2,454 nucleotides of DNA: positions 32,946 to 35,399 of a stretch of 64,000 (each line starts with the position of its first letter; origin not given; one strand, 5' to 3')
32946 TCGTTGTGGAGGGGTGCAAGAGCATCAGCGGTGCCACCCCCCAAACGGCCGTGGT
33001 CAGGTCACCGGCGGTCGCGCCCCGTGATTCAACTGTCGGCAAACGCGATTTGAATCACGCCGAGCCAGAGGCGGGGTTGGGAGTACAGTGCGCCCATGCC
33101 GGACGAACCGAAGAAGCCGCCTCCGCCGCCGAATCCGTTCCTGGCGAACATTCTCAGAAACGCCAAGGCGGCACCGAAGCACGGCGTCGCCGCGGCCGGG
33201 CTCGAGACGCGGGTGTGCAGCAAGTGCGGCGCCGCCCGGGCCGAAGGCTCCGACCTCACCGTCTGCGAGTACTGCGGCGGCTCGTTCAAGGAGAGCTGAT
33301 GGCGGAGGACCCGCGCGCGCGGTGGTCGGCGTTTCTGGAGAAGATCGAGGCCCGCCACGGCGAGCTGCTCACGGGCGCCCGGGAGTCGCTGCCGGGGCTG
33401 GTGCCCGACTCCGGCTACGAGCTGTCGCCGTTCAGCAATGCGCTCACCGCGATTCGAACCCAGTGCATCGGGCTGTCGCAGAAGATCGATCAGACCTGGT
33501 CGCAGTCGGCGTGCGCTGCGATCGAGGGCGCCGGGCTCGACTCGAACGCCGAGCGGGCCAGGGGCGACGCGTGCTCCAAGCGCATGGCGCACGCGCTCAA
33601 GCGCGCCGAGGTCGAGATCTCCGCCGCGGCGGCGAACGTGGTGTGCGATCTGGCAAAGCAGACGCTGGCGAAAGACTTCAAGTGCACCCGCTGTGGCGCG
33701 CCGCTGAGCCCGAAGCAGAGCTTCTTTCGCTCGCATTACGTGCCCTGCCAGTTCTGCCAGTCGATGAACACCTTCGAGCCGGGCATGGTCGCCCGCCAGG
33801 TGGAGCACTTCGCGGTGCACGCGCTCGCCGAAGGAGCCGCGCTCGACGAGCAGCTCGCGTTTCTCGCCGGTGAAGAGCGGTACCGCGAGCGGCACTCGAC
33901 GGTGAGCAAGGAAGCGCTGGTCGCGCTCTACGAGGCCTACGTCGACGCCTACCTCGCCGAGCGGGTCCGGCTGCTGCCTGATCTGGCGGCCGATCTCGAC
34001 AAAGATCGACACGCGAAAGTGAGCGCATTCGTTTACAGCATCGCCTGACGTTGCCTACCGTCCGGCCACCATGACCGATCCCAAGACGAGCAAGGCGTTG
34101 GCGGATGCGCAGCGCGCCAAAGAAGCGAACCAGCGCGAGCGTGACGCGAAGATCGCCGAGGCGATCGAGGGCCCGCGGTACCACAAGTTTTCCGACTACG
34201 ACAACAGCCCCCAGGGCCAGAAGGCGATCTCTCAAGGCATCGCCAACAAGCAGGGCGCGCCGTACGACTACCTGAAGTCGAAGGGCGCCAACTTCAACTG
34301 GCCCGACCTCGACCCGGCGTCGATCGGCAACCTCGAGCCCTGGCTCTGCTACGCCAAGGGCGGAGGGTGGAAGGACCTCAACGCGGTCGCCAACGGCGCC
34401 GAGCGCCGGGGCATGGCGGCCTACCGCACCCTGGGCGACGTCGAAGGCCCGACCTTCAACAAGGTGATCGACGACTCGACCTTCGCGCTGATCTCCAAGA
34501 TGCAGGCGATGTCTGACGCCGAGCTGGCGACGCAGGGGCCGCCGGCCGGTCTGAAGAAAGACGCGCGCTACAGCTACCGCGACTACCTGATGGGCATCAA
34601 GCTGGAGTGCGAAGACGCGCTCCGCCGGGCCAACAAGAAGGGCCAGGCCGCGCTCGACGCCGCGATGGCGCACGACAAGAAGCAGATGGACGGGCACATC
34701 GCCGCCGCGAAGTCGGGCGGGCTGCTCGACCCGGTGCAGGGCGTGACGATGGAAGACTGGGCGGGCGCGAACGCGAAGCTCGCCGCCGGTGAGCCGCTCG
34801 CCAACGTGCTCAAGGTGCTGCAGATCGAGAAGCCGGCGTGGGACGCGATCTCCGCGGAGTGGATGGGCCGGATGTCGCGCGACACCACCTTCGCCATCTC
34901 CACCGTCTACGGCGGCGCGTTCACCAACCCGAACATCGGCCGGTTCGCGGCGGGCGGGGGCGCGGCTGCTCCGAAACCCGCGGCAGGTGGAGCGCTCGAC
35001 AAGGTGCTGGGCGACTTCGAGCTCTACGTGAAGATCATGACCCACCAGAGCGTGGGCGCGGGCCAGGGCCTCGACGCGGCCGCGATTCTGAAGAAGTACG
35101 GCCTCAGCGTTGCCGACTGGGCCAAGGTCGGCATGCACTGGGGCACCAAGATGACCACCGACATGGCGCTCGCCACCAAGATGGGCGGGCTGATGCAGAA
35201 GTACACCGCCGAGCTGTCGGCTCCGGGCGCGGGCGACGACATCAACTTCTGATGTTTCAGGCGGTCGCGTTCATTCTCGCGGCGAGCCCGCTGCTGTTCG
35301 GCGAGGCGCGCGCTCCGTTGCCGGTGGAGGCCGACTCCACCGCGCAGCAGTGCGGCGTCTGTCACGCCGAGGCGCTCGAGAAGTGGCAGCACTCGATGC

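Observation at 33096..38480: Seven-gene chain, six joined by overlapping start/stop codons, around a periplasmic pentaheme cytochrome c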

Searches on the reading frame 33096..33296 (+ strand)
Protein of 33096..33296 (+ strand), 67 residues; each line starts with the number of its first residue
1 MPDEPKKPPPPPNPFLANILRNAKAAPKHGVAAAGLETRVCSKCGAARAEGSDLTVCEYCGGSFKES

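Call 6: search_protein_families(library=pfam, max_evalue=1, proteins=[window:33096-33296:+])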
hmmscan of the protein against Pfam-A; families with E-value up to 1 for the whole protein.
window:33096-33296:+ (67 aa): 10 families
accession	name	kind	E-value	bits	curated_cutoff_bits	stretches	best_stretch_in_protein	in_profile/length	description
PF14446.12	Prok-RING_1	-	0.0052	17.1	29.1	1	39-63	5-29/54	Prokaryotic RING finger family 1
PF18508.7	zf_C2H2_13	-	0.027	14.5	26.5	1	34-46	14-25/42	Zinc finger domain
PF08792.16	A2L_zn_ribbon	-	0.028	14.5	22.9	0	52-62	1-11/33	A2L zinc ribbon domain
PF13453.11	Zn_ribbon_TFIIB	-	0.028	14.3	22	0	48-64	13-29/41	Transcription factor zinc-finger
PF13240.11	Zn_Ribbon_1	-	0.039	14.2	25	1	40-46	15-21/23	zinc-ribbon domain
PF12773.13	DZR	-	0.073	13.7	27.3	1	37-61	23-45/45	Double zinc ribbon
PF23455.1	DUF7129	-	0.079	13.2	30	1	41-64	14-37/45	Domain of unknown function (DUF7129)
PF13248.11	Zn_ribbon_3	-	0.1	12.5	27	1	38-62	2-24/26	zinc-ribbon domain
PF24844.1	PolC_DP2_central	-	0.2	11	24.3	1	22-63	320-356/372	DNA polymerase II large subunit DP2, central domain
PF24463.1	DUF7577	-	0.59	10.2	28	0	37-47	1-11/27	Domain of unknown function (DUF7577)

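Call 7: search_protein_families(library=ncbifam, max_evalue=1, proteins=[window:33096-33296:+])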
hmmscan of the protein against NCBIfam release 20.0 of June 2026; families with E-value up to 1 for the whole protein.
window:33096-33296:+ (67 aa): 4 families
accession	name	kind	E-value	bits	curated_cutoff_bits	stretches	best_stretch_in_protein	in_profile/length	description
NF033497.1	rubre_like_arch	subfamily_domain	0.0082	15.8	32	1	41-65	3-27/34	rubrerythrin-like domain-containing protein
NF041603.1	Cys_rich_47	subfamily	0.025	14.7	35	1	30-48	19-37/39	PSPA7_2676 family Cys-rich small protein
NF041915.1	HVO_2901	equivalog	0.063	13.1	80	1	47-66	8-27/55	HVO_2901 family zinc finger protein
TIGR02419.1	C4_traR_proteo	subfamily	0.39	11.3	59.7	0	17-46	15-40/64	phage/conjugal plasmid C-4 type zinc finger protein, TraR family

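Call 74: search_protein_families(library=padloc, max_evalue=0.01, proteins=[window:33096-33296:+])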
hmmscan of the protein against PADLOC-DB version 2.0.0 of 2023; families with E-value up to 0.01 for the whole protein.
window:33096-33296:+ (67 aa): 2 families
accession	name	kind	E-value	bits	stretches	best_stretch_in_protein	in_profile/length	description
PDLC00930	Cas12u1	-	0.00087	16.2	1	29-64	484-516/533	Cas12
PDLC01692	Cas12f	-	0.0025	14.7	1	30-64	478-515/532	CAS-V-F; effector__SPE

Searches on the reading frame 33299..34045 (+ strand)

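Call 6: search_protein_families(library=pfam, max_evalue=1, proteins=[window:33299-34045:+])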
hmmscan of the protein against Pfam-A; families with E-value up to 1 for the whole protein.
window:33299-34045:+ (249 aa): 4 families
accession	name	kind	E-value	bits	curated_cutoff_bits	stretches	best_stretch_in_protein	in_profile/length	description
PF04810.20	zf-Sec23_Sec24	-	0.0014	19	25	1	128-161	3-37/39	Sec23/Sec24 zinc finger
PF09723.15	Zn_ribbon_8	-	0.096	13.2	34.4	1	126-155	5-34/41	Zinc ribbon domain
PF13240.11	Zn_Ribbon_1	-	0.38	11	25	1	128-142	1-15/23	zinc-ribbon domain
PF01155.25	HypA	-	0.67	10.4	28.9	0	100-135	57-95/112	Hydrogenase/urease nickel incorporation, metallochaperone, hypA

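Call 7: search_protein_families(library=ncbifam, max_evalue=1, proteins=[window:33299-34045:+])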
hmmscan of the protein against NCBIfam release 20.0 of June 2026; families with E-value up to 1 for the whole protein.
window:33299-34045:+ (249 aa): 1 family
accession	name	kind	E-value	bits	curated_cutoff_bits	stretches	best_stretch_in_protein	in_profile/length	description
NF011482.0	PRK14892.1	equivalog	0.25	11.3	109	0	119-170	14-65/101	putative transcription elongation factor Elf1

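Call 74: search_protein_families(library=padloc, max_evalue=0.01, proteins=[window:33299-34045:+])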
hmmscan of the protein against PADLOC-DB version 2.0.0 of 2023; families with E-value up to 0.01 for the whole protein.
window:33299-34045:+ (249 aa): 0 families

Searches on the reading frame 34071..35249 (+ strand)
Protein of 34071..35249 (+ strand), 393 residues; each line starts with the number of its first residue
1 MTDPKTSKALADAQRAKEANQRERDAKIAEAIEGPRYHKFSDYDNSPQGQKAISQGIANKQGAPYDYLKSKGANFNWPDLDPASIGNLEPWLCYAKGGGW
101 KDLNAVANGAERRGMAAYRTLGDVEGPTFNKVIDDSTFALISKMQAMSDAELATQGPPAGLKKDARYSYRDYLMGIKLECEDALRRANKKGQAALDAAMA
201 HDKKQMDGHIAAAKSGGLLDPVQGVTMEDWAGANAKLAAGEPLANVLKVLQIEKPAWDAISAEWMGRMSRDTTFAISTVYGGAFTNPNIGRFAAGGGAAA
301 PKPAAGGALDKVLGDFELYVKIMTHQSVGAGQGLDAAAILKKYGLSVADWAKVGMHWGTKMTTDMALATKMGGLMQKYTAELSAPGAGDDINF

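Call 6: search_protein_families(library=pfam, max_evalue=1, proteins=[window:34071-35249:+])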
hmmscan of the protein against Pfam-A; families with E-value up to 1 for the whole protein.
window:34071-35249:+ (393 aa): 1 family
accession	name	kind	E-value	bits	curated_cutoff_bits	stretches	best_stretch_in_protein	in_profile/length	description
PF20325.3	DUF6620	-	2.2e-16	59.9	27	1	213-393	267-450/450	Family of unknown function (DUF6620)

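Call 7: search_protein_families(library=ncbifam, max_evalue=1, proteins=[window:34071-35249:+])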
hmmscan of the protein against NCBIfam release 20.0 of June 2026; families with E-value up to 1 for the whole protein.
window:34071-35249:+ (393 aa): 0 families

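Call 32: search_protein_representatives(protein=window:34071-35249:+)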
Query: 393 residues. Proteins with E-value up to 0.001 (for the whole library): 306; up to 1e-10: 159; up to 1e-30: 19. The best 150 are listed.
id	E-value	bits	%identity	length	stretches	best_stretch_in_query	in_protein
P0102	2.5e-144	497.7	60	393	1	8-393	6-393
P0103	1.0e-69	252.1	49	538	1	72-393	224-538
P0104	1.1e-63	232.3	53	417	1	187-386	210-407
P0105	2.9e-63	230.9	43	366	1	64-393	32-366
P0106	6.9e-62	226.4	42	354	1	63-393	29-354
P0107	1.2e-60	222.3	44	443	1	64-393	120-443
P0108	7.1e-55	203.3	36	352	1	40-393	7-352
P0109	4.8e-52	194.0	48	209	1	199-393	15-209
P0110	1.3e-51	192.6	52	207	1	188-393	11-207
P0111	2.8e-44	168.4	34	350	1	64-393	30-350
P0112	3.9e-43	164.7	54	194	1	17-172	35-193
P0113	1.5e-41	159.4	40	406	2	201-393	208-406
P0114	1.8e-41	159.1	39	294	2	193-393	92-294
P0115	2.1e-39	152.3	45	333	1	191-393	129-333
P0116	2.0e-38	149.1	47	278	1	201-393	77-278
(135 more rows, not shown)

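Call 46: find_related_loci(query=A3, collection=metagenome_contigs, flank=6000)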
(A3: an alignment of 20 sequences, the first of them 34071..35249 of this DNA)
Query A3 (393 aa) in metagenome_contigs; peptide patterns used: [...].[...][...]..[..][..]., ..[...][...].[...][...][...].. (x = any residue, [..] = any of these).
267 stretches matched a pattern; 121 encode a relative of the query (tblastn E <= 1e-3); the best 80 are kept; 80 distinct loci.
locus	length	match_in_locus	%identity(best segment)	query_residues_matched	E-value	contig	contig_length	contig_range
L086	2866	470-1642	93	1-393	0e+0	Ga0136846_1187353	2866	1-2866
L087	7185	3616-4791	71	1-393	0e+0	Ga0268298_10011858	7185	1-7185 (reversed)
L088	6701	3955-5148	63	1-393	4e-160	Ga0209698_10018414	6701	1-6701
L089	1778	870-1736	76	1-292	5e-160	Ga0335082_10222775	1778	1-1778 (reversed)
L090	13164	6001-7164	59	8-393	4e-146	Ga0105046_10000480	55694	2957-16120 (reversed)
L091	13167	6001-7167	64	7-393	9e-154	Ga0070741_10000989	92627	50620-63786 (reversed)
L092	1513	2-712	76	160-393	2e-119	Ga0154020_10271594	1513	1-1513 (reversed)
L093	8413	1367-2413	43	43-393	2e-78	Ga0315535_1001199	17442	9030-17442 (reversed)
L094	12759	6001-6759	48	132-393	1e-67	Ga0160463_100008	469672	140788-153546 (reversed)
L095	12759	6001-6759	48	132-393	1e-67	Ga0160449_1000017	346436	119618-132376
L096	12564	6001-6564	55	190-379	2e-67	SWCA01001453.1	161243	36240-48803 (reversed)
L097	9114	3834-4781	41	65-393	3e-67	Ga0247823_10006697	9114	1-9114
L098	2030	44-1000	35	65-393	2e-51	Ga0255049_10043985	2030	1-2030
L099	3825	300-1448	33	65-393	1e-44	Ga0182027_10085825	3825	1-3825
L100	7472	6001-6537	46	219-393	2e-43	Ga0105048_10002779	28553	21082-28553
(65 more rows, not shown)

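Call 59: search_protein_families(library=pfam, max_evalue=0.01, proteins=[L091:2643-3938:-, L091:3658-4191:+, L091:4116-4967:+, L091:4978-5979:+, L091:5989-7170:+, L091:7177-7821:+, L091:7701-8852:+, L087:4900-5469:-, L088:5170-5823:+, L087:1385-2638:-])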
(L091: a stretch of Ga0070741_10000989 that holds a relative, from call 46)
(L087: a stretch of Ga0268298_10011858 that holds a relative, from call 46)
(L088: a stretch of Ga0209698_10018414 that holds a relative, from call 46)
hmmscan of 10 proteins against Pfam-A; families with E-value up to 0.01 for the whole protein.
L091:2643-3938:- (431 aa): 2 families
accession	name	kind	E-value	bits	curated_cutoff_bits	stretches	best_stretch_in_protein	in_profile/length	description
PF03544.19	TonB_C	-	0.0022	18.8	24.6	1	367-427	13-77/79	Gram-negative bacterial TonB protein C-terminal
PF00168.36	C2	-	0.0035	18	22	1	76-150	19-94/104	C2 domain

L091:3658-4191:+ (177 aa): 0 families

L091:4116-4967:+ (283 aa): 0 families

L091:4978-5979:+ (333 aa): 4 families
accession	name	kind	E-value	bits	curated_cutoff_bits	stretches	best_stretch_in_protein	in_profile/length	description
PF13421.11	Band_7_1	-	1e-36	127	24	1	24-232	3-209/211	SPFH domain-Band 7 family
PF09851.14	SHOCT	-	1.4e-07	31.4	27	1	303-330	1-28/28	Short C-terminal domain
PF01145.31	Band_7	-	1.9e-05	25.2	23.6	1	131-236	67-165/176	SPFH domain / Band 7 family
PF05120.17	GvpG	-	0.00078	20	30.6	1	303-333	35-65/67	Gas vesicle protein G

L091:5989-7170:+ (393 aa): 1 family
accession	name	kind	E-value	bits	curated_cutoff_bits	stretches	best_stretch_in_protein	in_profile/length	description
PF20325.3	DUF6620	-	1.6e-15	57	27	1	193-393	247-450/450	Family of unknown function (DUF6620)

L091:7177-7821:+ (214 aa): 9 families
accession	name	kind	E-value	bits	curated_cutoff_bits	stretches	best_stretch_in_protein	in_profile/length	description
PF13432.12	TPR_16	-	2.1e-07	31.7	32.7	1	33-95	2-65/65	Tetratricopeptide repeat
PF07719.23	TPR_2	-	7.6e-07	29.2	27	0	31-57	4-30/34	Tetratricopeptide repeat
PF13174.12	TPR_6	-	9.8e-06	26.3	26.3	1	64-93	3-32/33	Tetratricopeptide repeat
PF00515.34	TPR_1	-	1.9e-05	24.7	27.8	0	31-54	4-27/34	Tetratricopeptide repeat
PF13424.12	TPR_12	-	0.00013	22.6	30.1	0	63-88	47-72/77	Tetratricopeptide repeat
PF13428.12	TPR_14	-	0.00024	21.9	23.5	1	62-95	2-35/44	Tetratricopeptide repeat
PF13371.12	TPR_9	-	0.003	18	35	0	27-53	28-54/73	Tetratricopeptide repeat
PF13181.12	TPR_8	-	0.008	16.7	25.7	0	64-93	4-33/34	Tetratricopeptide repeat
PF13176.12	TPR_7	-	0.0081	16.6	27.9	0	64-91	2-31/36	Tetratricopeptide repeat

L091:7701-8852:+ (383 aa): 1 family
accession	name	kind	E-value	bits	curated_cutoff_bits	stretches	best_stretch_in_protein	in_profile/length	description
PF13229.12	Beta_helix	-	0.0003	20.9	25.9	1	248-354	3-99/158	Right handed beta helix region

L087:4900-5469:- (189 aa): 1 family
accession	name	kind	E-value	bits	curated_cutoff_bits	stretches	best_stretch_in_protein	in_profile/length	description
PF13629.12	T2SS-T3SS_pil_N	-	2.4e-06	27.6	23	1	29-82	4-57/72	Pilus formation protein N terminal region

L088:5170-5823:+ (217 aa): 0 families

L087:1385-2638:- (417 aa): 2 families
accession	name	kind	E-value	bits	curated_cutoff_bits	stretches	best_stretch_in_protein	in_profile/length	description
PF07559.19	FlgE_D2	-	1.2e-17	65.1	22.7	1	193-332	9-140/142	Flagellar basal body protein FlaE D2 domain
PF22692.1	LlgE_F_G_D1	-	4.8e-10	39.9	27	1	119-174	1-44/64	Flagellar hook protein FlgE/F/G D1 domain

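Call 74: search_protein_families(library=padloc, max_evalue=0.01, proteins=[window:34071-35249:+, L091:4978-5979:+])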
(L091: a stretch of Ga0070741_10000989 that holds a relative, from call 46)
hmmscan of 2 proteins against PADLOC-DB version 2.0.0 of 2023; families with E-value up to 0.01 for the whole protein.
window:34071-35249:+ (393 aa): 0 families

L091:4978-5979:+ (333 aa): 0 families

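Call 89: search_solved_structures(query=A3, max_evalue=1)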
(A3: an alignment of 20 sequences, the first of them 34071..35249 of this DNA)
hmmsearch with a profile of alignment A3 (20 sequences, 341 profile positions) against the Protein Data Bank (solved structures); distinct sequences matched with E-value up to 1: 8.
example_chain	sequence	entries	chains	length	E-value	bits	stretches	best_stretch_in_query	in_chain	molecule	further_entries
9sob_J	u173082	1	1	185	0.2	14.6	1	69-173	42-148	Nuclear pore complex protein NUP62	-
9sob_J32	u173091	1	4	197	0.27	14.1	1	69-173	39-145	Nuclear pore complex protein NUP62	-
5xhc_E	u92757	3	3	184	0.35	13.8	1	50-160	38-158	Stathmin-4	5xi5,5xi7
5z4p_E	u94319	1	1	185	0.37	13.7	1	50-160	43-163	Stathmin-4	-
5xaf_E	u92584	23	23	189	0.38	13.7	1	50-160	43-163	Stathmin-4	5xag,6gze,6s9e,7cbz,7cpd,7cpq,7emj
1s1c_X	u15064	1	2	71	0.84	12.5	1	88-151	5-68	Rho-associated, coiled-coil containing protein kinase 1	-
8fjg_A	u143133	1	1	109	0.86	12.5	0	78-164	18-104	H12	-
8riw_E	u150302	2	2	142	0.98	12.3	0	53-160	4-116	Stathmin-4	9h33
